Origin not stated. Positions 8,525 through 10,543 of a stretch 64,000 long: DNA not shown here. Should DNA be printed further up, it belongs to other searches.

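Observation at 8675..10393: Single polypeptide fusing a NodB/DUF3473-type deacetylase to a DPM1/ArnC-like GT2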

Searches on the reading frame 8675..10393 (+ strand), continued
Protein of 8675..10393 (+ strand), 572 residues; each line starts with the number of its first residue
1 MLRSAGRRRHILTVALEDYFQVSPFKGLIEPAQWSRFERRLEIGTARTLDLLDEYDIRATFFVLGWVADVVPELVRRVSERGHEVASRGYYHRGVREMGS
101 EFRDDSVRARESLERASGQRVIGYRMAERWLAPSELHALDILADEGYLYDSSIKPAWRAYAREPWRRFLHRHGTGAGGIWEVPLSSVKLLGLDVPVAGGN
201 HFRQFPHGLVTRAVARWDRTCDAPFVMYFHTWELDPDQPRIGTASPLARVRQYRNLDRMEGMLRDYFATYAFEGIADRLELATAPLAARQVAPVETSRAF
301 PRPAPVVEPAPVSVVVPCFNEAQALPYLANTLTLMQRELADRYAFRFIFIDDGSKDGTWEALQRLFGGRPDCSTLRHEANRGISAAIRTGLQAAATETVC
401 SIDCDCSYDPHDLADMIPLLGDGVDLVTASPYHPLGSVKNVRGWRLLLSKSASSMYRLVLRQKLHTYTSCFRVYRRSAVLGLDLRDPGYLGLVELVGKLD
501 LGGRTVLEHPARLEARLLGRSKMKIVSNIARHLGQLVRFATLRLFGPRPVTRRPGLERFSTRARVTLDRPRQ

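Call 9: find_homologous_proteins(query=window:8675-10393:+, max_evalue=1e-10)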
Query window:8675-10393:+ (572 aa): 3642 proteins with E <= 1e-10 among 8000 candidates; the best 120 are listed.
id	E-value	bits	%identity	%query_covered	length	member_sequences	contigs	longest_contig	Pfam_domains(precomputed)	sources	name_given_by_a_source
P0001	0.0e+0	1309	100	100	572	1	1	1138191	PF11959.14,PF10111.15,PF01522.27,PF00535.33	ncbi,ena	-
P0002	0.0e+0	1095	84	99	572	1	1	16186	PF11959.14,PF10111.15,PF13641.13,PF01522.27,PF00535.33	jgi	jgi:polysaccharide deacetylase family protein (PEP-CTERM system associated)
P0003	0.0e+0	1034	81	98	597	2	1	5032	PF11959.14,PF10111.15,PF01522.27,PF00535.33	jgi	jgi:polysaccharide deacetylase family protein (PEP-CTERM system associated)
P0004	0.0e+0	1018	78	100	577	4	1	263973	PF11959.14,PF13641.13,PF01522.27,PF00535.33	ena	-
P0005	0.0e+0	1011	79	99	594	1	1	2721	PF11959.14,PF10111.15,PF01522.27,PF00535.33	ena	-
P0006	1.4e-297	1006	78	97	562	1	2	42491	PF11959.14,PF13641.13,PF01522.27,PF00535.33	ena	-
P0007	1.6e-297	1006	80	97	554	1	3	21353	PF11959.14,PF01522.27,PF00535.33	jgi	jgi:polysaccharide deacetylase family protein (PEP-CTERM system associated)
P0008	1.0e-288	977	76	98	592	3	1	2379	PF11959.14,PF13641.13,PF01522.27,PF00535.33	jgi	jgi:polysaccharide deacetylase family protein (PEP-CTERM system associated)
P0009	1.6e-267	907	71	98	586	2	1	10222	PF11959.14,PF01522.27,PF00535.33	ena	-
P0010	2.3e-263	893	71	98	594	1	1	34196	PF11959.14,PF13641.13,PF01522.27,PF00535.33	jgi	jgi:polysaccharide deacetylase family protein (PEP-CTERM system associated)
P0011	6.9e-251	852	68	98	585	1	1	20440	PF11959.14,PF13641.13,PF01522.27,PF00535.33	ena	-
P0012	5.6e-250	849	67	98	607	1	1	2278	PF11959.14,PF10111.15,PF13641.13,PF01522.27,PF00535.33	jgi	jgi:polysaccharide deacetylase family protein (PEP-CTERM system associated)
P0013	1.0e-246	838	65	99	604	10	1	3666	PF11959.14,PF10111.15,PF13641.13,PF01522.27,PF00535.33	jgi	jgi:polysaccharide deacetylase family protein (PEP-CTERM system associated)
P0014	1.7e-246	838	67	98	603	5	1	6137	PF11959.14,PF13641.13,PF01522.27,PF00535.33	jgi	jgi:polysaccharide deacetylase family protein (PEP-CTERM system associated)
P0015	2.3e-246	837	66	99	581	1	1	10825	PF11959.14,PF13641.13,PF01522.27,PF00535.33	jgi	jgi:polysaccharide deacetylase family protein (PEP-CTERM system associated)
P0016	4.2e-246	836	67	98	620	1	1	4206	PF11959.14,PF13641.13,PF01522.27,PF00535.33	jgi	-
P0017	1.4e-245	835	67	98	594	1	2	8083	PF11959.14,PF13641.13,PF01522.27,PF00535.33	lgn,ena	-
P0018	2.0e-245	834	67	98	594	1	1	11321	PF11959.14,PF13641.13,PF01522.27,PF00535.33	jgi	jgi:polysaccharide deacetylase family protein (PEP-CTERM system associated)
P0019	9.3e-245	832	68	95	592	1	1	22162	PF11959.14,PF10111.15,PF13641.13,PF01522.27,PF00535.33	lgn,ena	-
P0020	1.9e-244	831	66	98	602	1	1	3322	PF11959.14,PF10111.15,PF13641.13,PF01522.27,PF00535.33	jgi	jgi:polysaccharide deacetylase family protein (PEP-CTERM system associated)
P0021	1.3e-243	828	66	98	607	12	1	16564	PF11959.14,PF13641.13,PF01522.27,PF00535.33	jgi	jgi:polysaccharide deacetylase family protein (PEP-CTERM system associated)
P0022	3.7e-243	827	68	94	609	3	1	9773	PF11959.14,PF13641.13,PF01522.27,PF00535.33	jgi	jgi:polysaccharide deacetylase family protein (PEP-CTERM system associated)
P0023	1.1e-240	818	65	98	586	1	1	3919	PF11959.14,PF13641.13,PF01522.27,PF00535.33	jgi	-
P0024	4.2e-240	816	68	94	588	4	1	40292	PF11959.14,PF13641.13,PF01522.27,PF00535.33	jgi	jgi:polysaccharide deacetylase family protein (PEP-CTERM system associated)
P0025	2.4e-238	811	66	95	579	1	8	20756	PF11959.14,PF13641.13,PF01522.27,PF00535.33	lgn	-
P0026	1.5e-231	788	63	98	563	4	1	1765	PF11959.14,PF13641.13,PF01522.27,PF00535.33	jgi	jgi:polysaccharide deacetylase family protein (PEP-CTERM system associated)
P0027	7.3e-230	783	64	96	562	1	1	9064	PF11959.14,PF13641.13,PF01522.27,PF00535.33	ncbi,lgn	ncbi:MAG TPA: DUF3473 domain-containing protein [Gemmatimonadales bacterium]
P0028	2.3e-228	778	63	92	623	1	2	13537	PF11959.14,PF10111.15,PF13641.13,PF01522.27,PF00535.33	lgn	-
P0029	3.4e-228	777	65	92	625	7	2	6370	PF11959.14,PF10111.15,PF13641.13,PF01522.27,PF00535.33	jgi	jgi:polysaccharide deacetylase family protein (PEP-CTERM system associated)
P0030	1.1e-225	769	62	94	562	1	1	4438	PF11959.14,PF10111.15,PF13641.13,PF01522.27,PF00535.33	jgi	jgi:polysaccharide deacetylase family protein (PEP-CTERM system associated)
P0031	3.7e-225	767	61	94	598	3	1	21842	PF11959.14,PF13641.13,PF01522.27,PF00535.33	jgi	-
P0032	9.2e-224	762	63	93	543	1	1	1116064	PF11959.14,PF10111.15,PF13641.13,PF01522.27,PF00535.33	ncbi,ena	-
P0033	8.6e-223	759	61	92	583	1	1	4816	PF11959.14,PF10111.15,PF13641.13,PF01522.27,PF00535.33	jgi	jgi:polysaccharide deacetylase family protein (PEP-CTERM system associated)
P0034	3.7e-222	757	62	94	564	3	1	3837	PF11959.14,PF13641.13,PF01522.27,PF00535.33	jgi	jgi:polysaccharide deacetylase family protein (PEP-CTERM system associated)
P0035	8.8e-222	756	63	92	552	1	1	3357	PF11959.14,PF13641.13,PF01522.27,PF00535.33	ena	-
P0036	2.6e-221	754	62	94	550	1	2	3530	PF11959.14,PF10111.15,PF13641.13,PF01522.27,PF00535.33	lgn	-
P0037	9.3e-221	753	61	94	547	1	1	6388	PF11959.14,PF13641.13,PF01522.27,PF00535.33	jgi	jgi:polysaccharide deacetylase family protein (PEP-CTERM system associated)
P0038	1.0e-220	752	62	94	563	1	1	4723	PF11959.14,PF13641.13,PF01522.27,PF00535.33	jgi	jgi:polysaccharide deacetylase family protein (PEP-CTERM system associated)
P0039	2.0e-220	751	62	94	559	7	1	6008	PF11959.14,PF10111.15,PF13641.13,PF01522.27,PF00535.33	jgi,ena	-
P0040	4.2e-220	750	61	92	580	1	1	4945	PF11959.14,PF10111.15,PF13641.13,PF01522.27,PF00535.33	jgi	jgi:polysaccharide deacetylase family protein (PEP-CTERM system associated)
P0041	9.3e-220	749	63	91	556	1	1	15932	PF11959.14,PF10111.15,PF13641.13,PF01522.27,PF00535.33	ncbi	ncbi:MAG: DUF3473 domain-containing protein [Gemmatimonadales bacterium]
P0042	1.0e-219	749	63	95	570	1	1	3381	PF11959.14,PF13641.13,PF01522.27,PF00535.33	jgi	jgi:polysaccharide deacetylase family protein (PEP-CTERM system associated)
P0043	1.1e-219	749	61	92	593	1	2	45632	PF11959.14,PF13641.13,PF01522.27,PF00535.33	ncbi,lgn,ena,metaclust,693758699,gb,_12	metaclust:\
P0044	4.3e-219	747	61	95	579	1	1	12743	PF11959.14,PF10111.15,PF13641.13,PF01522.27,PF00535.33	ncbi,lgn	-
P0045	7.2e-219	746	61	92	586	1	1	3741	PF11959.14,PF10111.15,PF13641.13,PF01522.27,PF00535.33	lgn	-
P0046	2.8e-218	744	59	96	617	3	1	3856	PF11959.14,PF10111.15,PF13641.13,PF01522.27,PF00535.33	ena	-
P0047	2.9e-218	744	58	96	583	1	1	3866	PF11959.14,PF10111.15,PF13641.13,PF01522.27,PF00535.33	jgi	jgi:polysaccharide deacetylase family protein (PEP-CTERM system associated)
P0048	3.9e-218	744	61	94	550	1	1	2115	PF11959.14,PF13641.13,PF01522.27,PF00535.33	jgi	jgi:polysaccharide deacetylase family protein (PEP-CTERM system associated)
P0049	8.2e-218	743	61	94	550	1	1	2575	PF11959.14,PF13641.13,PF01522.27,PF00535.33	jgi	jgi:polysaccharide deacetylase family protein (PEP-CTERM system associated)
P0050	1.2e-217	742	61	92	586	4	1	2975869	PF11959.14,PF10111.15,PF13641.13,PF01522.27,PF00535.33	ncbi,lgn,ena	-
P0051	1.6e-217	742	59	95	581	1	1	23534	PF11959.14,PF10111.15,PF13641.13,PF01522.27,PF00535.33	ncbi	-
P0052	2.2e-217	741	60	94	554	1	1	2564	PF11959.14,PF10111.15,PF13641.13,PF01522.27,PF00535.33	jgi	-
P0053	3.3e-217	741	60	94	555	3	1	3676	PF11959.14,PF10111.15,PF13641.13,PF01522.27,PF00535.33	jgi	-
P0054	3.8e-217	741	58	95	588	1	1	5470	PF11959.14,PF13641.13,PF01522.27,PF00535.33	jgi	jgi:polysaccharide deacetylase family protein (PEP-CTERM system associated)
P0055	8.7e-217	739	62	92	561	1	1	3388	PF11959.14,PF13641.13,PF01522.27,PF00535.33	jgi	jgi:polysaccharide deacetylase family protein (PEP-CTERM system associated)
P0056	9.9e-217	739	57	96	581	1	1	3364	PF11959.14,PF13641.13,PF01522.27,PF00535.33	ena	-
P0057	1.2e-216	739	61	94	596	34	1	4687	PF11959.14,PF10111.15,PF13641.13,PF01522.27,PF00535.33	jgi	jgi:polysaccharide deacetylase family protein (PEP-CTERM system associated)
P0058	1.2e-216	739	62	94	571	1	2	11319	PF11959.14,PF13641.13,PF01522.27,PF00535.33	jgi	jgi:polysaccharide deacetylase family protein (PEP-CTERM system associated)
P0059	2.7e-216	738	61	96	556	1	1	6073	PF11959.14,PF10111.15,PF13641.13,PF01522.27,PF00535.33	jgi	jgi:polysaccharide deacetylase family protein (PEP-CTERM system associated)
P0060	3.9e-216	737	59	92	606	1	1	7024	PF11959.14,PF10111.15,PF13641.13,PF01522.27,PF00535.33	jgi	jgi:polysaccharide deacetylase family protein (PEP-CTERM system associated)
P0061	4.1e-216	737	60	94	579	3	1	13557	PF11959.14,PF13641.13,PF01522.27,PF00535.33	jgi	jgi:polysaccharide deacetylase family protein (PEP-CTERM system associated)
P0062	9.1e-216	736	60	97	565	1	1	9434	PF11959.14,PF13641.13,PF01522.27,PF00535.33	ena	-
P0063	1.1e-215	736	60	95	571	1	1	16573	PF11959.14,PF10111.15,PF13641.13,PF01522.27,PF00535.33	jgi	jgi:polysaccharide deacetylase family protein (PEP-CTERM system associated)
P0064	1.2e-215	736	60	90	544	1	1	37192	PF11959.14,PF10111.15,PF13641.13,PF01522.27,PF00535.33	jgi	jgi:polysaccharide deacetylase family protein (PEP-CTERM system associated)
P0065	2.1e-215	735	61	94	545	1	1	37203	PF11959.14,PF13641.13,PF01522.27,PF00535.33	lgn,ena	-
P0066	2.3e-215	735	60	94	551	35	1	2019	PF11959.14,PF13641.13,PF01522.27,PF00535.33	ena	-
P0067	2.8e-215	734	58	94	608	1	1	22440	PF11959.14,PF13641.13,PF01522.27,PF00535.33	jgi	jgi:polysaccharide deacetylase family protein (PEP-CTERM system associated)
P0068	3.2e-215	734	58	96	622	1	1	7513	PF11959.14,PF13641.13,PF01522.27,PF00535.33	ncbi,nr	ncbi:MAG: DUF3473 domain-containing protein [Gemmatimonadales bacterium]|nr:DUF3473 domain-containin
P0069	3.4e-215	734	58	94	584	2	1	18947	PF11959.14,PF13641.13,PF01522.27,PF00535.33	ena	-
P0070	5.0e-215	734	60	94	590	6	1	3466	PF11959.14,PF13641.13,PF01522.27,PF00535.33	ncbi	-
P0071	1.1e-214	732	59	96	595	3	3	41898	PF11959.14,PF13641.13,PF01522.27,PF00535.33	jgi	jgi:polysaccharide deacetylase family protein (PEP-CTERM system associated)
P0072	2.2e-214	732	59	97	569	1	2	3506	PF11959.14,PF10111.15,PF13641.13,PF01522.27,PF00535.33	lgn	-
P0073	9.7e-214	729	59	94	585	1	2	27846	PF11959.14,PF10111.15,PF13641.13,PF01522.27,PF00535.33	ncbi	-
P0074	1.1e-213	729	59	95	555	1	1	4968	PF11959.14,PF13641.13,PF01522.27,PF00535.33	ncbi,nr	ncbi:MAG: DUF3473 domain-containing protein [Gemmatimonadales bacterium]|nr:DUF3473 domain-containin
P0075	1.5e-213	729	60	95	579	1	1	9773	PF11959.14,PF13641.13,PF01522.27,PF00535.33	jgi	jgi:polysaccharide deacetylase family protein (PEP-CTERM system associated)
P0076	2.0e-213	728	60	94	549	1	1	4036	PF11959.14,PF13641.13,PF01522.27,PF00535.33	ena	-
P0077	2.2e-213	728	59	95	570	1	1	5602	PF11959.14,PF10111.15,PF13641.13,PF01522.27,PF00535.33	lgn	-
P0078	3.1e-213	728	58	95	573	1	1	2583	PF11959.14,PF10111.15,PF13641.13,PF01522.27,PF00535.33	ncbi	ncbi:MAG: glycosyltransferase, partial [Gemmatimonadales bacterium]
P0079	6.3e-213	727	60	94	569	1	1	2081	PF11959.14,PF10111.15,PF13641.13,PF01522.27,PF00535.33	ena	-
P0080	7.4e-213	726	58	94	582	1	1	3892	PF11959.14,PF13641.13,PF01522.27,PF00535.33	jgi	-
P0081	7.7e-213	726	61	93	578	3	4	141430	PF11959.14,PF13641.13,PF01522.27,PF00535.33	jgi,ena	jgi:polysaccharide deacetylase family protein (PEP-CTERM system associated)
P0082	1.4e-212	726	60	94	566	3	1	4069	PF11959.14,PF10111.15,PF13641.13,PF01522.27,PF00535.33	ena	-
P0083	1.4e-212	726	66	87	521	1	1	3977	PF11959.14,PF13641.13,PF01522.27,PF00535.33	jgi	jgi:polysaccharide deacetylase family protein (PEP-CTERM system associated)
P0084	3.5e-212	724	58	96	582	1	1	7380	PF11959.14,PF10111.15,PF13641.13,PF01522.27,PF00535.33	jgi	jgi:polysaccharide deacetylase family protein (PEP-CTERM system associated)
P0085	4.0e-212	724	57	95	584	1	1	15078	PF11959.14,PF13641.13,PF01522.27,PF00535.33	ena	-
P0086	4.0e-212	724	57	95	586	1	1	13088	PF11959.14,PF13641.13,PF01522.27,PF00535.33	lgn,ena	-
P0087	4.0e-212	724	57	95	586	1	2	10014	PF11959.14,PF13641.13,PF01522.27,PF00535.33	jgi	-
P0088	4.1e-212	724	60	94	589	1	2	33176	PF11959.14,PF10111.15,PF13641.13,PF01522.27,PF00535.33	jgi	jgi:polysaccharide deacetylase family protein (PEP-CTERM system associated)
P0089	5.2e-212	724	61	94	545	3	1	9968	PF11959.14,PF10111.15,PF13641.13,PF01522.27,PF00535.33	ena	-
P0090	7.2e-212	723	58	94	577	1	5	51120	PF11959.14,PF10111.15,PF13641.13,PF01522.27,PF00535.33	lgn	-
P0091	1.0e-211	723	60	94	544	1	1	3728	PF11959.14,PF13641.13,PF01522.27,PF00535.33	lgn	-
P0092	1.0e-211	723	61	94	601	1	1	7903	PF11959.14,PF13641.13,PF01522.27,PF00535.33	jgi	jgi:polysaccharide deacetylase family protein (PEP-CTERM system associated)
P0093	1.1e-211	723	58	96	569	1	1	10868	PF11959.14,PF10111.15,PF13641.13,PF01522.27,PF00535.33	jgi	jgi:polysaccharide deacetylase family protein (PEP-CTERM system associated)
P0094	1.1e-211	723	59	92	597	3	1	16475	PF11959.14,PF10111.15,PF13641.13,PF01522.27,PF00535.33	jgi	jgi:polysaccharide deacetylase family protein (PEP-CTERM system associated)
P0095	1.5e-211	722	58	96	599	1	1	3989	PF11959.14,PF10111.15,PF13641.13,PF01522.27,PF00535.33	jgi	jgi:polysaccharide deacetylase family protein (PEP-CTERM system associated)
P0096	2.5e-211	721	59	94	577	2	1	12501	PF11959.14,PF10111.15,PF13641.13,PF01522.27,PF00535.33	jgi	jgi:polysaccharide deacetylase family protein (PEP-CTERM system associated)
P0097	2.7e-211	721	59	94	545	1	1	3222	PF11959.14,PF10111.15,PF13641.13,PF01522.27,PF00535.33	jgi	jgi:polysaccharide deacetylase family protein (PEP-CTERM system associated)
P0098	2.7e-211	721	60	94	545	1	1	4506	PF11959.14,PF13641.13,PF01522.27,PF00535.33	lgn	-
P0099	2.8e-211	721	59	94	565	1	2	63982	PF11959.14,PF10111.15,PF13641.13,PF01522.27,PF00535.33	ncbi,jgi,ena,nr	ncbi:MAG TPA: XrtA system polysaccharide deacetylase [Gemmatimonadaceae bacterium]|jgi:polysaccharid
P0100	3.3e-211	721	57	95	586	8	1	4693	PF11959.14,PF13641.13,PF01522.27,PF00535.33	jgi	jgi:polysaccharide deacetylase family protein (PEP-CTERM system associated)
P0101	3.6e-211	721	57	94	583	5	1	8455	PF11959.14,PF13641.13,PF01522.27,PF00535.33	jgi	-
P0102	4.3e-211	721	59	94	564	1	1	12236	PF11959.14,PF13641.13,PF01522.27,PF00535.33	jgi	jgi:polysaccharide deacetylase family protein (PEP-CTERM system associated)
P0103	5.4e-211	720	57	95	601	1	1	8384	PF11959.14,PF13641.13,PF01522.27,PF00535.33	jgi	jgi:polysaccharide deacetylase family protein (PEP-CTERM system associated)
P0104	5.5e-211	720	59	94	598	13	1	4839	PF11959.14,PF10111.15,PF13641.13,PF01522.27,PF00535.33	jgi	jgi:polysaccharide deacetylase family protein (PEP-CTERM system associated)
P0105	6.8e-211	720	60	96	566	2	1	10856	PF11959.14,PF13641.13,PF01522.27,PF00535.33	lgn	-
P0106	8.0e-211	720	58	95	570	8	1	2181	PF11959.14,PF10111.15,PF13641.13,PF01522.27,PF00535.33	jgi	jgi:polysaccharide deacetylase family protein (PEP-CTERM system associated)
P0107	8.2e-211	720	58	96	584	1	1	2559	PF11959.14,PF13641.13,PF01522.27,PF00535.33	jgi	-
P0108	9.8e-211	719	59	93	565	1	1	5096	PF11959.14,PF13641.13,PF01522.27,PF00535.33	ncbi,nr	ncbi:MAG TPA: DUF3473 domain-containing protein, partial [Gemmatimonadales bacterium]|nr:DUF3473 dom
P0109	1.0e-210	719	59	95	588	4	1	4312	PF11959.14,PF13641.13,PF01522.27,PF00535.33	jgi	jgi:polysaccharide deacetylase family protein (PEP-CTERM system associated)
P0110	1.6e-210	719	60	94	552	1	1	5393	PF11959.14,PF13641.13,PF01522.27,PF00535.33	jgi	jgi:polysaccharide deacetylase family protein (PEP-CTERM system associated)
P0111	1.7e-210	719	58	92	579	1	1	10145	PF11959.14,PF13641.13,PF01522.27,PF00535.33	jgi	jgi:polysaccharide deacetylase family protein (PEP-CTERM system associated)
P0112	1.8e-210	719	60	91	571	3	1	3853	PF11959.14,PF10111.15,PF13641.13,PF01522.27,PF00535.33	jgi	jgi:polysaccharide deacetylase family protein (PEP-CTERM system associated)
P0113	2.2e-210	718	58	92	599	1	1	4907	PF11959.14,PF13641.13,PF01522.27,PF00535.33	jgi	jgi:polysaccharide deacetylase family protein (PEP-CTERM system associated)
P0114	2.5e-210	718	58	92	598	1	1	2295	PF11959.14,PF10111.15,PF13641.13,PF01522.27,PF00535.33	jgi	jgi:polysaccharide deacetylase family protein (PEP-CTERM system associated)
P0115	2.7e-210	718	58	94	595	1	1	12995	PF11959.14,PF10111.15,PF13641.13,PF01522.27,PF00535.33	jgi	jgi:polysaccharide deacetylase family protein (PEP-CTERM system associated)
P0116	3.1e-210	718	60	94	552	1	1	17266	PF11959.14,PF10111.15,PF13641.13,PF01522.27,PF00535.33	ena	-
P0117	3.1e-210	718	58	95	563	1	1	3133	PF11959.14,PF13641.13,PF01522.27,PF00535.33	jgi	jgi:polysaccharide deacetylase family protein (PEP-CTERM system associated)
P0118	4.3e-210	717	59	94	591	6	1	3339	PF11959.14,PF10111.15,PF13641.13,PF01522.27,PF00535.33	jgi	jgi:polysaccharide deacetylase family protein (PEP-CTERM system associated)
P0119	4.6e-210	717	55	95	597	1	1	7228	PF11959.14,PF13641.13,PF01522.27,PF00535.33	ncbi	-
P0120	5.5e-210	717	57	94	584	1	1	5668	PF11959.14,PF13641.13,PF01522.27,PF00535.33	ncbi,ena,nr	ncbi:MAG TPA: DUF3473 domain-containing protein [Gemmatimonadaceae bacterium]|nr:DUF3473 domain-cont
